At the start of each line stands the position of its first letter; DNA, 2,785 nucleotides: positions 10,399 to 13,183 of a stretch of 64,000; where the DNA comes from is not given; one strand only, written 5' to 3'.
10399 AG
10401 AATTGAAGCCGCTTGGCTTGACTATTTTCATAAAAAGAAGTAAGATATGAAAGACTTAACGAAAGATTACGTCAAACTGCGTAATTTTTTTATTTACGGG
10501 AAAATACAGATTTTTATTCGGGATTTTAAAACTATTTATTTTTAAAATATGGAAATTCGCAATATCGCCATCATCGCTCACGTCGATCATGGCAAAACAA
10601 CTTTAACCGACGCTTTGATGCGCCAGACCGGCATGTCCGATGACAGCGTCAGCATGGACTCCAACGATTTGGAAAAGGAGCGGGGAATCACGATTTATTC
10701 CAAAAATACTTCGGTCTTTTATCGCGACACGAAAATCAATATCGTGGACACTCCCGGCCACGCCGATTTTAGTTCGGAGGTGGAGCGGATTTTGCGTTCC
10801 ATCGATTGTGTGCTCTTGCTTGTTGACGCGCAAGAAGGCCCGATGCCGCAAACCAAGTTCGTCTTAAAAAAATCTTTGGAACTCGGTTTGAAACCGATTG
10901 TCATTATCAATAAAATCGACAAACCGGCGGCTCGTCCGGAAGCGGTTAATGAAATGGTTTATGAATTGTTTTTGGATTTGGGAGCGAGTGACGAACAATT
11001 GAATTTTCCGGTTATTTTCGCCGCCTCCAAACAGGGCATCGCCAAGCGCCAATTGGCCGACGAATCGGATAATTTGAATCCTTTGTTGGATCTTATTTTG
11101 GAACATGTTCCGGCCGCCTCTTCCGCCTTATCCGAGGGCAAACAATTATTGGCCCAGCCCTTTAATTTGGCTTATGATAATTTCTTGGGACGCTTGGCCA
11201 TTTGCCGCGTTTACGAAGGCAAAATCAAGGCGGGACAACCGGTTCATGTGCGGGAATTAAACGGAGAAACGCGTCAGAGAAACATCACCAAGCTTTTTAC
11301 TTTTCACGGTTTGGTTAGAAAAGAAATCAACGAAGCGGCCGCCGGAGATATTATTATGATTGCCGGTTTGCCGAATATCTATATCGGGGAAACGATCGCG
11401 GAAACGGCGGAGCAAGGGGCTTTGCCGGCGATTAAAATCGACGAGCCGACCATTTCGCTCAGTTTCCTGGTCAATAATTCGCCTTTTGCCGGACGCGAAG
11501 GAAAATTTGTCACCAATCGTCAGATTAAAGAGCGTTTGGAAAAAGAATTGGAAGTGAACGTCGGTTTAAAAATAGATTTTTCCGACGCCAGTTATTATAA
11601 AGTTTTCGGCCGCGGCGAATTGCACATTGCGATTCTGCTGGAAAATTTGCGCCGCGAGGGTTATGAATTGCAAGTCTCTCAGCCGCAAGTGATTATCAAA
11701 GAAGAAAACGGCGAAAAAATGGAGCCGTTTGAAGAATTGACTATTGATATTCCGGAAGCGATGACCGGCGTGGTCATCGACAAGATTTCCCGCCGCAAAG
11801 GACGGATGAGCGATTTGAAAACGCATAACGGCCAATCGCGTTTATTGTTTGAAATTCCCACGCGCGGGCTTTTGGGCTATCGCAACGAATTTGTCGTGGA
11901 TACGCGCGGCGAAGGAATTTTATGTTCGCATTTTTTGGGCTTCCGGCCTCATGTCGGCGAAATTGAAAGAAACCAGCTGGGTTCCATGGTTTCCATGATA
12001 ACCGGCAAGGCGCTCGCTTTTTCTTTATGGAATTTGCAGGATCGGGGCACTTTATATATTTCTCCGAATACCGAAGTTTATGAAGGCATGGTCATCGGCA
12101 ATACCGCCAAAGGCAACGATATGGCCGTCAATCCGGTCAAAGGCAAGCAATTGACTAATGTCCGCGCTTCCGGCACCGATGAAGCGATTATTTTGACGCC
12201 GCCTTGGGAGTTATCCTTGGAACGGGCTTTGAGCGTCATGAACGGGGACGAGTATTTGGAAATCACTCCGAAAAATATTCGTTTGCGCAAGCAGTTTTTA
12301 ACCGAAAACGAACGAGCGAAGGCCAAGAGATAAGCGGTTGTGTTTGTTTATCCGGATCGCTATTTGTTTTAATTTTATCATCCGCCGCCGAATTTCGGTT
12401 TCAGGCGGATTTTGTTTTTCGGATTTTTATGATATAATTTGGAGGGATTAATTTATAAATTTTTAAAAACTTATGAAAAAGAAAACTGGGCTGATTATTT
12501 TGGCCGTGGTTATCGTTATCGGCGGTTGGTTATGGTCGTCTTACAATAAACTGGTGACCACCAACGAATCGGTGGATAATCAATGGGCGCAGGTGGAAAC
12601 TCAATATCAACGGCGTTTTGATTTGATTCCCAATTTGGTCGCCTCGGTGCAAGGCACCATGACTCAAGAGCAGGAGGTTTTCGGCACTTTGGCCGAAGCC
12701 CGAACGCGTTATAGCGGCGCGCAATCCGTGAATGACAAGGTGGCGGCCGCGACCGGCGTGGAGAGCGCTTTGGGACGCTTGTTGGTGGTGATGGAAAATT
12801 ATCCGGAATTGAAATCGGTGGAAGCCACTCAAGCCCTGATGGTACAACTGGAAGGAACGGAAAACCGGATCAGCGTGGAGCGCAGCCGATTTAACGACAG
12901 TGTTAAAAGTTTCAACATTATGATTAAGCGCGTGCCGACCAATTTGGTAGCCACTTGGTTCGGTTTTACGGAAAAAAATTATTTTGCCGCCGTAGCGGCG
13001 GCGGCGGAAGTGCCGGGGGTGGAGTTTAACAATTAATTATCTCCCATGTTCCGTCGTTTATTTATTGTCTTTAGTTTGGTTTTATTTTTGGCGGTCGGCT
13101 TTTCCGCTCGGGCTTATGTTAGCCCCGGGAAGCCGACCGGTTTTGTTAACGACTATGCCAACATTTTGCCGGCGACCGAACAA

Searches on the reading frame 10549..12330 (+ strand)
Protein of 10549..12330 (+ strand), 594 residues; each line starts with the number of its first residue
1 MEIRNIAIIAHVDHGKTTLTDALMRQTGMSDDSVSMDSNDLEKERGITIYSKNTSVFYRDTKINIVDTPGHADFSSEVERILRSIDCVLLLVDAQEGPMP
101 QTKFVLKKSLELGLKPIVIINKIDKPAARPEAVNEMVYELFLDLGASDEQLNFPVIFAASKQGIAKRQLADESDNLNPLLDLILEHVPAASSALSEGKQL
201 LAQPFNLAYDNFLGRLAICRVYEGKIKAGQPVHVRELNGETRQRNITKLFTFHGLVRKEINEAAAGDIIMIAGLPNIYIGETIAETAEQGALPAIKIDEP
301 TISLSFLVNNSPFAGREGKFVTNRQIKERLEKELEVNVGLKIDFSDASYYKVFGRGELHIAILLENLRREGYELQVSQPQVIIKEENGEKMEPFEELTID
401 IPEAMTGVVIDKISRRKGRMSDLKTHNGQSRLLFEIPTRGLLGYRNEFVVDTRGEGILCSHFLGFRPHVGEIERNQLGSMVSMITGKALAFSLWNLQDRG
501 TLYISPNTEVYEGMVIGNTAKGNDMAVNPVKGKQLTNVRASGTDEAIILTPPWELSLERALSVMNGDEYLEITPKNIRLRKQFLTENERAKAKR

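Call 58: search_protein_families(library=pfam, proteins=[window:10549-12330:+], max_evalue=0.001)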
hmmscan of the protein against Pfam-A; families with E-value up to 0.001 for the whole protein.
window:10549-12330:+ (594 aa): 7 families
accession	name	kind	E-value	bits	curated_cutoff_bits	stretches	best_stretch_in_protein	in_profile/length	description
PF00009.33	GTP_EFTU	-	4.6e-55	186.6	26.5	1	2-188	2-187/188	Elongation factor Tu GTP binding domain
PF21018.2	BipA_C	-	5.2e-42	142.5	23.8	1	478-585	2-109/110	TypA/BipA C-terminal domain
PF00679.30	EFG_C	-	5.1e-18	65.3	27.9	1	390-472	2-85/89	Elongation factor G C-terminus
PF03144.31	GTP_EFTU_D2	-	4.4e-14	53.1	30.3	1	214-284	1-73/73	Elongation factor Tu domain 2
PF22042.2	EF-G_D2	-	6.9e-10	39.4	27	1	205-285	7-83/84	Elongation factor G domain 2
PF01926.29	MMR_HSR1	-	6.4e-07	29.9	21.9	1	6-122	2-113/113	50S ribosome-binding GTPase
PF02421.24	FeoB_N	-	0.0003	20.8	27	0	45-166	31-149/156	Ferrous iron transport protein B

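Call 60: list_cluster_members(proteins=[window:10549-12330:+, window:28108-34011:+, window:34020-34466:+, window:52329-55973:+])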
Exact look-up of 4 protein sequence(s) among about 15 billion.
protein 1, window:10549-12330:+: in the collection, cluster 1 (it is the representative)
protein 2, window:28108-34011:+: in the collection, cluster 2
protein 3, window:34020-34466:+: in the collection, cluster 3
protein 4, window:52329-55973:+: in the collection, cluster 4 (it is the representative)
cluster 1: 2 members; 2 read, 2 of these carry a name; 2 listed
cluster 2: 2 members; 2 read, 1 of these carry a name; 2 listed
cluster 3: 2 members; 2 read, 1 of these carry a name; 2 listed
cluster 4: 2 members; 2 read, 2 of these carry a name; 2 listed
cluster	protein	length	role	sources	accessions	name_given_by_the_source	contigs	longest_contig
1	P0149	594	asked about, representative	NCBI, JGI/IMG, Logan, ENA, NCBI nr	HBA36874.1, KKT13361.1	TPA: translational GTPase TypA [Candidatus Falkowbacteria bacterium] | MAG: GTP-binding protein TypA/BipA [Candidatus Falkowbacteria bacterium GW2011_GWF2_43_32]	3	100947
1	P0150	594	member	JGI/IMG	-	GTP-binding protein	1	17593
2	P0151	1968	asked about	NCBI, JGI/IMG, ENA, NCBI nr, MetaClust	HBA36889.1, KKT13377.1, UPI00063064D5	TPA: hypothetical protein DCZ15_03370 [Candidatus Falkowbacteria bacterium] | MAG: NHL/RHS/YD repeat protein [Candidatus Falkowbacteria bacterium GW2011_GWF2_43_32] | status=active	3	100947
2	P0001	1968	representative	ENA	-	-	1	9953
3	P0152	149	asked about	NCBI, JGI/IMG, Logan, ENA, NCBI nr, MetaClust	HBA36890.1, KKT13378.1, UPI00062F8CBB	TPA: hypothetical protein DCZ15_03375 [Candidatus Falkowbacteria bacterium] | MAG: hypothetical protein UV95_C0002G0062 [Candidatus Falkowbacteria bacterium ... | status=active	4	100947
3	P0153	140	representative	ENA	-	-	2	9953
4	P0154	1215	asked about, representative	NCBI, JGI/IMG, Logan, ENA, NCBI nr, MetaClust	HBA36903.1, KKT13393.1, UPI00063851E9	TPA: DNA polymerase III subunit alpha [Candidatus Falkowbacteria bacterium] | MAG: polymerase III alpha subunit protein [Candidatus Falkowbacteria bacterium ... | status=active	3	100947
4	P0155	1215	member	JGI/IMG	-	DNA polymerase-3 subunit alpha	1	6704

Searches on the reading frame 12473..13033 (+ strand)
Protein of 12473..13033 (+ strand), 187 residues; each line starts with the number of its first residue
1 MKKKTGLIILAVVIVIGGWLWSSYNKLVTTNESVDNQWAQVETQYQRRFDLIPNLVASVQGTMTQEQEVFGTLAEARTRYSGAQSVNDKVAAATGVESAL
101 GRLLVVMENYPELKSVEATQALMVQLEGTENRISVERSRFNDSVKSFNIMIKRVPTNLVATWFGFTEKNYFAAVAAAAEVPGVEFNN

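Call 58: search_protein_families(library=pfam, proteins=[window:12473-13033:+], max_evalue=0.001)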
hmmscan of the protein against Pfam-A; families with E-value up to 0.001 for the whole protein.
window:12473-13033:+ (187 aa): 1 family
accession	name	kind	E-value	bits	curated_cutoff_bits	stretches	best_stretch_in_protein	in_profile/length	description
PF04011.17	LemA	-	4.1e-52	176.4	26.2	1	37-185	1-149/149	LemA family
